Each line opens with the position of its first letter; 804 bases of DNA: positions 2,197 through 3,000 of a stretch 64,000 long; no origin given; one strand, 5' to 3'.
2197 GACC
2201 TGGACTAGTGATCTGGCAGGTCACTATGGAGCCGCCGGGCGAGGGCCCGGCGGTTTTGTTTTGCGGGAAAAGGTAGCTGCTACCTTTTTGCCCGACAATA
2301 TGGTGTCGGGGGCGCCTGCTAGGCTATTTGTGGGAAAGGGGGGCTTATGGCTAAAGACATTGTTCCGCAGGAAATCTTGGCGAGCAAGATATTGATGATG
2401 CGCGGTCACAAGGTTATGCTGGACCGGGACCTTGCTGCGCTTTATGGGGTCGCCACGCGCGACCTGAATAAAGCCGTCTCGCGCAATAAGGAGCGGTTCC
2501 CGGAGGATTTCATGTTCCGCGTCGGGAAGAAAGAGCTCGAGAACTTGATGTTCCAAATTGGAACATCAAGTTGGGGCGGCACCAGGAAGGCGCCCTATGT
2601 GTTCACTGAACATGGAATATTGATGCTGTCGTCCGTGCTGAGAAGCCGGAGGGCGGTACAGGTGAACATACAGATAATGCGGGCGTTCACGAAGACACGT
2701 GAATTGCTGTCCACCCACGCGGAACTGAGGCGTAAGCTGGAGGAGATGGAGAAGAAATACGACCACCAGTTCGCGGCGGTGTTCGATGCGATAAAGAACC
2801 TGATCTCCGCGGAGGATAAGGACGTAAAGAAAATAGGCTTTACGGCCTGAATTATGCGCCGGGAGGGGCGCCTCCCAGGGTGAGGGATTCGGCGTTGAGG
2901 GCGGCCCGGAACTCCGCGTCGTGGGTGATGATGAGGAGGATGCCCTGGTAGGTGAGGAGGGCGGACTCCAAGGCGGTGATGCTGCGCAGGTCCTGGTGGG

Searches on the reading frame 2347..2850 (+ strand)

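Call 8: search_protein_families(library=pfam, proteins=[window:2347-2850:+])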
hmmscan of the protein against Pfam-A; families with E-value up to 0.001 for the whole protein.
window:2347-2850:+ (167 aa): 1 family
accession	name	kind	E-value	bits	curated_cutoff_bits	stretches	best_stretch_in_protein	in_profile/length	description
PF10543.14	ORF6N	-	5.8e-33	113.5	27.8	1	13-97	1-86/86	ORF6N domain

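Call 72: search_protein_families(library=ncbifam, proteins=[window:2347-2850:+], max_evalue=0.01)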
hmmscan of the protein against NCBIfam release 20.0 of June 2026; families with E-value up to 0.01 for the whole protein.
window:2347-2850:+ (167 aa): 0 families

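Call 73: search_protein_families(library=phrogs, proteins=[window:2347-2850:+], max_evalue=0.01)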
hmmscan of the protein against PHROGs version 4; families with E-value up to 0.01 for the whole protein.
window:2347-2850:+ (167 aa): 10 families
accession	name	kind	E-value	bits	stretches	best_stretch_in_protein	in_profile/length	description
phrog_4792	-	transcription regulation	6e-26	92.7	1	9-125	11-131/268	anti-repressor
phrog_1760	-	transcription regulation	1.3e-06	29.2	1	18-122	15-123/232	anti-repressor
phrog_1726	-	transcription regulation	2.4e-06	28.5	1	18-157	12-165/264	anti-repressor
phrog_7755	-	transcription regulation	8.1e-06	26.5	1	15-119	126-230/282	anti-repressor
phrog_63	-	transcription regulation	4.4e-05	24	1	20-137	129-243/431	anti-repressor Ant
phrog_2379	-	transcription regulation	6.8e-05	23.7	1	24-116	21-111/187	anti-repressor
phrog_4608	-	transcription regulation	0.00018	22.2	1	41-149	40-146/268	anti-repressor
phrog_2657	-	transcription regulation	0.00094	19.5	1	27-166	27-153/243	transcriptional regulator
phrog_373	-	transcription regulation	0.0031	17.8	1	15-136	91-223/373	anti-repressor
phrog_8244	-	unknown function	0.0049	17.1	1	23-75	20-73/383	-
